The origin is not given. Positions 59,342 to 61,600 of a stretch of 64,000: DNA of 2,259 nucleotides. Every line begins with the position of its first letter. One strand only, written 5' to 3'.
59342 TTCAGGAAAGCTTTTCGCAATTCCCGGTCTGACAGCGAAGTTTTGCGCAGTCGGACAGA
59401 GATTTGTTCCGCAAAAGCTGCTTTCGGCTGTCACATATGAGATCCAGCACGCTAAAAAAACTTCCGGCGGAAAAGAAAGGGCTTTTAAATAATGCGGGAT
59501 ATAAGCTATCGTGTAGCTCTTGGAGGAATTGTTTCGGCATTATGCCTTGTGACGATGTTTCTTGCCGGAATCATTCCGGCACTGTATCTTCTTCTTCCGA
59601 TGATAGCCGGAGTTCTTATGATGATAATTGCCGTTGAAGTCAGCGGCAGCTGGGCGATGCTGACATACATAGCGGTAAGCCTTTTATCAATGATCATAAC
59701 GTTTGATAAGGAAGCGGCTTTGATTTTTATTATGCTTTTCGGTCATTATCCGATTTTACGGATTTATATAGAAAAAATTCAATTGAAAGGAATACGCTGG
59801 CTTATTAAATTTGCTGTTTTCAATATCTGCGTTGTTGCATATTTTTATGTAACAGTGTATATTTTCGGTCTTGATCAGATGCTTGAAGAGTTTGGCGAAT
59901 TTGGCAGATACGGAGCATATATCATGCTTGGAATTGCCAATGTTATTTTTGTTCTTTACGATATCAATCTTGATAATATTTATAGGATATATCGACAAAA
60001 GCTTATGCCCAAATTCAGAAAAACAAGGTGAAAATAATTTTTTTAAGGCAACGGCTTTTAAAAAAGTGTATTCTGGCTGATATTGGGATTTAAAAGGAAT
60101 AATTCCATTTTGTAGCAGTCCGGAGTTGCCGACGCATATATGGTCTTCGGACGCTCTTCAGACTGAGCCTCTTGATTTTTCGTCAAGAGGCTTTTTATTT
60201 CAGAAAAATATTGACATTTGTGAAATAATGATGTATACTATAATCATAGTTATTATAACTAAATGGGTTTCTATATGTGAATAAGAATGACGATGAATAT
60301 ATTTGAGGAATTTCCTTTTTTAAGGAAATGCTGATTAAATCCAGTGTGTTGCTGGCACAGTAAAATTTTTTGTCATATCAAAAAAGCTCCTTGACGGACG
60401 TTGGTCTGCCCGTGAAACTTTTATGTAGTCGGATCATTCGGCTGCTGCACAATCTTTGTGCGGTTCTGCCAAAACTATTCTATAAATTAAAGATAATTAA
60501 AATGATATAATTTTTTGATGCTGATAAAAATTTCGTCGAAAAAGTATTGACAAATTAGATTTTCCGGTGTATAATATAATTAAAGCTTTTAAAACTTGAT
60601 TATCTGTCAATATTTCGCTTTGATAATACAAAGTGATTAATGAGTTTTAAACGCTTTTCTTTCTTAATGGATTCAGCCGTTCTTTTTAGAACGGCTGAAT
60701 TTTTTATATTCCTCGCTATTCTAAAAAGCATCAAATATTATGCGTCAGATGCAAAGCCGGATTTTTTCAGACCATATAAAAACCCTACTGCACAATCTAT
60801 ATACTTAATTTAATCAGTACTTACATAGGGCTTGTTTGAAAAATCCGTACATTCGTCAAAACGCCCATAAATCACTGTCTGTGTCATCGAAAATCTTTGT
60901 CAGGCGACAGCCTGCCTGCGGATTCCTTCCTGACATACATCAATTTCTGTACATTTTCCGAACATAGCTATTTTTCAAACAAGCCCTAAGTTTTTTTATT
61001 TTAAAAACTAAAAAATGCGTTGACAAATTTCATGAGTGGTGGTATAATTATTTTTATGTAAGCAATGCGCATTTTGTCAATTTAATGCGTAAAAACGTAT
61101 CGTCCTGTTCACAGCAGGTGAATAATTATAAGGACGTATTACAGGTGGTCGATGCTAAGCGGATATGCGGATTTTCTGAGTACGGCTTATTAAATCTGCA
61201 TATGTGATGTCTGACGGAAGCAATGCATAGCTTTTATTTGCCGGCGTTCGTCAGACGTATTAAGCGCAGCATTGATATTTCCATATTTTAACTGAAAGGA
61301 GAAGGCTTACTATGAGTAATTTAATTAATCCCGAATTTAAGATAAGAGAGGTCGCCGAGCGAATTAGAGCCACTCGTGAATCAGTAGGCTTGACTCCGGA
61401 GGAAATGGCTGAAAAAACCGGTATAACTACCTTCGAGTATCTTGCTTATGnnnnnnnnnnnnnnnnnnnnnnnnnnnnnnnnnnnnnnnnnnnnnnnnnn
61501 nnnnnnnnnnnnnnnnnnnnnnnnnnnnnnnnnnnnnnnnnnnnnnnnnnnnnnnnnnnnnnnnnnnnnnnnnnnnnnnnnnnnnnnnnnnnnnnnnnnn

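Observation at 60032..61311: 1.28 kb ORF-free island with three near-consensus sigma-A promoters, two intrinsic terminators and a large hairpin element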

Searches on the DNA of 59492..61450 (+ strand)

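Call 4: search_rna_families(source=window, start=59900, end=61450, threshold=evalue, max_evalue=10, show_alignments=4)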
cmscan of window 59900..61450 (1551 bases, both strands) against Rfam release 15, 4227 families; matches with E-value up to 10: 15.
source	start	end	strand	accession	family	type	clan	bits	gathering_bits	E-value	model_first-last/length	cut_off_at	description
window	60316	60371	+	RF00480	HIV_FE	Cis-reg; frameshift_element;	-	26.2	45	0.33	1-52/52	no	HIV Ribosomal frameshift signal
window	60035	60200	+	RF00515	PyrR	Cis-reg;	-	26.2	54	0.5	1-115/115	no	PyrR binding site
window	60298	60395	-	RF01067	ATPC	Gene;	-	23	45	0.11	1-92/92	no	ATPC RNA motif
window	60673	60733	-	RF03464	mir-465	Gene; miRNA;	CL00136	21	65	0.33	1-79/79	no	mir-465 microRNA precursor family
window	60887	60967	-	RF00291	snoR639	Gene; snRNA; snoRNA; HACA-box;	-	20.8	42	0.11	53-134/140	no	Small nucleolar RNA snoR639/H1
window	60663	60707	-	RF03344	mir-5365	Gene; miRNA;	-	20.3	70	0.47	1-78/78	no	mir-5365 microRNA precursor family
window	60161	60241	-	RF00265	SNORA69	Gene; snRNA; snoRNA; HACA-box;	-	19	47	2.4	1-132/132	no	Small nucleolar RNA SNORA69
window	60654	60750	-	RF03146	RAGATH-9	Gene; sRNA;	-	18.2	75.2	3.2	40-127/173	no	RAGATH-9 RNA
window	60582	60704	+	RF02356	BjrC1505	Gene; sRNA;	-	16.3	50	4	1-140/140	no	Alphaproteobacterial sRNA BjrC1505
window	60790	60864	-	RF01194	sn2903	Gene; snRNA; snoRNA; CD-box;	CL00066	16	50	2.7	1-91/91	no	Small nucleolar RNA sn2903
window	60662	60705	+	RF00696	mir-203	Gene; miRNA;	-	15.8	65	3.1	1-80/80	no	mir-203 microRNA precursor family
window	60107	60197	+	RF02552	RcsR1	Gene; sRNA;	-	15.1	60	5.8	1-96/96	no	RcsR1 sRNA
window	60276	60372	+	RF02191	TCL6_1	Gene; lncRNA;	-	13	60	7.3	1-113/113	no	T-cell leukemia/lymphoma 6 conserved region 1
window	60620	60732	+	RF02634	EF3314_EF3315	Gene; sRNA;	-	12.9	100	6.2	1-141/141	no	Enterococcus sRNA EF3314_EF3315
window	61304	61360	+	RF01129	sR44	Gene; snRNA; snoRNA; CD-box;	-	11.5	45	9.5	1-55/55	no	Small nucleolar RNA sR44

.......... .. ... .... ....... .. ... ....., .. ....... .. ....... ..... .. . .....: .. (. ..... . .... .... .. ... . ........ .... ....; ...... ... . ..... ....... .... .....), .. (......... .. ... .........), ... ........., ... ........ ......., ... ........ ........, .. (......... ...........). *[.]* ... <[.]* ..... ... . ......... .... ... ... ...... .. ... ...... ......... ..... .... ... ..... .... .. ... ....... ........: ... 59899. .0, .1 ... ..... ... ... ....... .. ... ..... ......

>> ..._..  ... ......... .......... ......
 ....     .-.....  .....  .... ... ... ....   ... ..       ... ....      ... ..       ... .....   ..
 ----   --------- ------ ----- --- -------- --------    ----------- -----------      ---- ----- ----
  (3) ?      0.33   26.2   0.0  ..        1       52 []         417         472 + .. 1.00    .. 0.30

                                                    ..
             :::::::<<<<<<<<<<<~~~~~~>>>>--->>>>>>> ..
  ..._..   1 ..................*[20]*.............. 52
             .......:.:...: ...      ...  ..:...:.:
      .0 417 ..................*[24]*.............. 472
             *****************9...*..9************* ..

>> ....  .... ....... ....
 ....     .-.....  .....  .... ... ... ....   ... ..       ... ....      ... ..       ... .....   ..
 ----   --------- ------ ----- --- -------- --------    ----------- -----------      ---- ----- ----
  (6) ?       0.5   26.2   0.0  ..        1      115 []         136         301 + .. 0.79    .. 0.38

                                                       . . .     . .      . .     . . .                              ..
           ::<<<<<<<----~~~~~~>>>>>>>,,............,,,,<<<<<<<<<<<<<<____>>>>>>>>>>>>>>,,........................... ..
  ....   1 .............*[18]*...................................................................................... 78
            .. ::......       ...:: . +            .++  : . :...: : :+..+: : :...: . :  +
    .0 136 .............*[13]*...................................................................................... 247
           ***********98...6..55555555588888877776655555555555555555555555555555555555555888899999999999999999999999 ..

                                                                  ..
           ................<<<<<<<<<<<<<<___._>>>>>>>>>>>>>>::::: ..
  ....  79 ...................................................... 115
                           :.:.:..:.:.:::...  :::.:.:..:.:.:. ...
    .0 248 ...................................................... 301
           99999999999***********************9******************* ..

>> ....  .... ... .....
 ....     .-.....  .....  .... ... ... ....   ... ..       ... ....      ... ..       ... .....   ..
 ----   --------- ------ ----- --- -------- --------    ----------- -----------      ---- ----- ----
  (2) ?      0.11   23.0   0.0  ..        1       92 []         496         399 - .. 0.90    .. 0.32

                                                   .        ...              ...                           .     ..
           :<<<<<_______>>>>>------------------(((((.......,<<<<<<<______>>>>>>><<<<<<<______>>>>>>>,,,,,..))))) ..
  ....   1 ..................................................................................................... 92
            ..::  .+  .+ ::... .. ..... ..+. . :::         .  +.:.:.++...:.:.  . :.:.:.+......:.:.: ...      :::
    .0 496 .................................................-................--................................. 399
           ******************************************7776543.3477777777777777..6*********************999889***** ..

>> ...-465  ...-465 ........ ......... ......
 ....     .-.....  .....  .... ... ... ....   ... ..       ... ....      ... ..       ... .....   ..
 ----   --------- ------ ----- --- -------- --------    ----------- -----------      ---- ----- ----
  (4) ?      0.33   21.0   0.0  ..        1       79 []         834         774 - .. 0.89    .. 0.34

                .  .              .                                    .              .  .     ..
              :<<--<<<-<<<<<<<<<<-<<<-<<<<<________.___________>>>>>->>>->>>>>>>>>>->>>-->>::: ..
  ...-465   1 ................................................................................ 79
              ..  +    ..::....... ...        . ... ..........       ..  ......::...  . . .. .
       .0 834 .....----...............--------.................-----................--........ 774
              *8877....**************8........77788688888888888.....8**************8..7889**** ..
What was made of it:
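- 60032..60204 (+): 3' untranslated tail of the upstream operon (MBOAT, DHHW, SDR and the 179-aa membrane protein). It ends in intrinsic terminator T1: stem 60165-60193 with a U-tract to about 60202. This segment is specific to the lineage and even to the strain. The weak PyrR-site hit (26.2 bits against a cut-off of 54) is carried by the terminator hairpin (call 4).
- On PyrR binding site (RF00515): The candidate loop region falls in an insert of the alignment (call 4).
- On Any Rfam 15 family (riboswitches, 6S, SRP, tmRNA, RNase P, known sRNAs): Sub-threshold hits in the island are eukaryotic or viral families and terminator look-alikes (call 4).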

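Call 27: search_rna_families(sources=[L092, L085, L086, L088], threshold=gathering)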
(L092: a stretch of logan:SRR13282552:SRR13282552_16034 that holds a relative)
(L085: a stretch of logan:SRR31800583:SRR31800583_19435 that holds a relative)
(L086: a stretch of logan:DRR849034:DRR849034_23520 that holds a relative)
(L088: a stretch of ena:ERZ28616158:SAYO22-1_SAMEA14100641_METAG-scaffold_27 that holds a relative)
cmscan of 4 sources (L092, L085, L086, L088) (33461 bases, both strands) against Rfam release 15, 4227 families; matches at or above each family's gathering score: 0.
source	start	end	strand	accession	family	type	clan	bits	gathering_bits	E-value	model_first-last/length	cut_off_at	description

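Call 35: search_rna_families(source=L092, start=5480, end=5720, threshold=evalue, max_evalue=10, show_alignments=2)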
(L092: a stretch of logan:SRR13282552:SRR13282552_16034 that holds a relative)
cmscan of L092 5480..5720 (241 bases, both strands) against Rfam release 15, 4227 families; matches with E-value up to 10: 4.
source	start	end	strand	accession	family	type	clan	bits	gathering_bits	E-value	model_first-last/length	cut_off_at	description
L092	5607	5668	+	RF00515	PyrR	Cis-reg;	-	35.1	54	0.0017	1-115/115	no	PyrR binding site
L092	5617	5648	+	RF02437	SpF44_sRNA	Gene; sRNA;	-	18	70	0.58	1-102/102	no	Streptococcus sRNA SpF44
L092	5557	5634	+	RF01171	snoR4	Gene; snRNA; snoRNA; CD-box;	-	16.1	60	8.2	1-80/80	no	Small nucleolar RNA snoR4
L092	5515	5565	-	RF00462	IRES_APC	Cis-reg; IRES;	-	13.1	50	7.6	1-53/53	no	APC internal ribosome entry site (IRES)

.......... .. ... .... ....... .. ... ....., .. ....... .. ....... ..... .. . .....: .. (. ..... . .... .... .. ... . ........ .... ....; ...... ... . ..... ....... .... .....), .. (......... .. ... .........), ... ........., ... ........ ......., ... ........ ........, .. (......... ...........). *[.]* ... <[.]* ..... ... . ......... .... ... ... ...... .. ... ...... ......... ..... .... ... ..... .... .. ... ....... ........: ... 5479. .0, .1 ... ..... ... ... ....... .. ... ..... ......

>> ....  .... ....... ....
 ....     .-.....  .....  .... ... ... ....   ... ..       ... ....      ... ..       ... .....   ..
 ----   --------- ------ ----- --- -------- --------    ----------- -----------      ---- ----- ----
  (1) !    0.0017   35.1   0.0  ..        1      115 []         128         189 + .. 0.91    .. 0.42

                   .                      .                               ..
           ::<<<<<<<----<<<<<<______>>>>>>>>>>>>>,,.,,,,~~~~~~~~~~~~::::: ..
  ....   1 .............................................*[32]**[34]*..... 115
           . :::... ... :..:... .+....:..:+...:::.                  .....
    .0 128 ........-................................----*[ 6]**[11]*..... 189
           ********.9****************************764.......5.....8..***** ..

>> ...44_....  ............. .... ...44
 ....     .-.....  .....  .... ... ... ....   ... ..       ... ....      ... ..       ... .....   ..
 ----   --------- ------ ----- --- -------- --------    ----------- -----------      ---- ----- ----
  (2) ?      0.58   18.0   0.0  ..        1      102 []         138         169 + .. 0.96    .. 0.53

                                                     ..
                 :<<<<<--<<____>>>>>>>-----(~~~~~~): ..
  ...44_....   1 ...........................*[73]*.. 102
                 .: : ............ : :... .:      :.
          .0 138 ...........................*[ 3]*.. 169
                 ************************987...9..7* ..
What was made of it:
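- On PyrR binding site (RF00515): The true site in L092 aligns its loop at 35.1 bits (call 35).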

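Call 38: search_dna_similar(query=window:60032-61311:+, collection=plasmids, mode=distant, max_evalue=0.001, max_rows=10)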
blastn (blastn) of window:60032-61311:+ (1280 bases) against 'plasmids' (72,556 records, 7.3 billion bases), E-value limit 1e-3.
No match.

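Call 39: search_dna_similar(query=window:60032-61311:+, collection=phages, mode=distant, max_evalue=0.001, max_rows=10)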
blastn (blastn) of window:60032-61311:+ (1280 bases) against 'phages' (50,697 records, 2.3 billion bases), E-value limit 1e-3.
Records with a match: 1; places in all: 1; records where one place covers at least 80% of the query: 0.
Best place of each record, by identity: 80-90% 1.
By first word of the organism name: Bacteriophage 1.
By host as written in the record: - 1.
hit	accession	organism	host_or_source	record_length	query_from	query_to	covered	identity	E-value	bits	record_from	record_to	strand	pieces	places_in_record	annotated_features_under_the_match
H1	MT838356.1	Bacteriophage sp.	human fecal samples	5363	169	222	4%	81.8%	7e-4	52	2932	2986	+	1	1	record has no annotation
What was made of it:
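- Tried and rejected: Rejected (calls 38, 39).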

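Call 43: build_rna_model(alignment_id=A2)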
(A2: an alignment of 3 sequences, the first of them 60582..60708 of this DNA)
Model R1 built from alignment A2 (3 sequences, 127 columns); structure: RNAalifold consensus.
model positions 127; base pairs 44; branch points 1; effective number of sequences 0.72; information 0.589 bits per position. Calibrated on 0.2 Mb of random sequence (short: E-values are rough).
structure used (alignment columns):
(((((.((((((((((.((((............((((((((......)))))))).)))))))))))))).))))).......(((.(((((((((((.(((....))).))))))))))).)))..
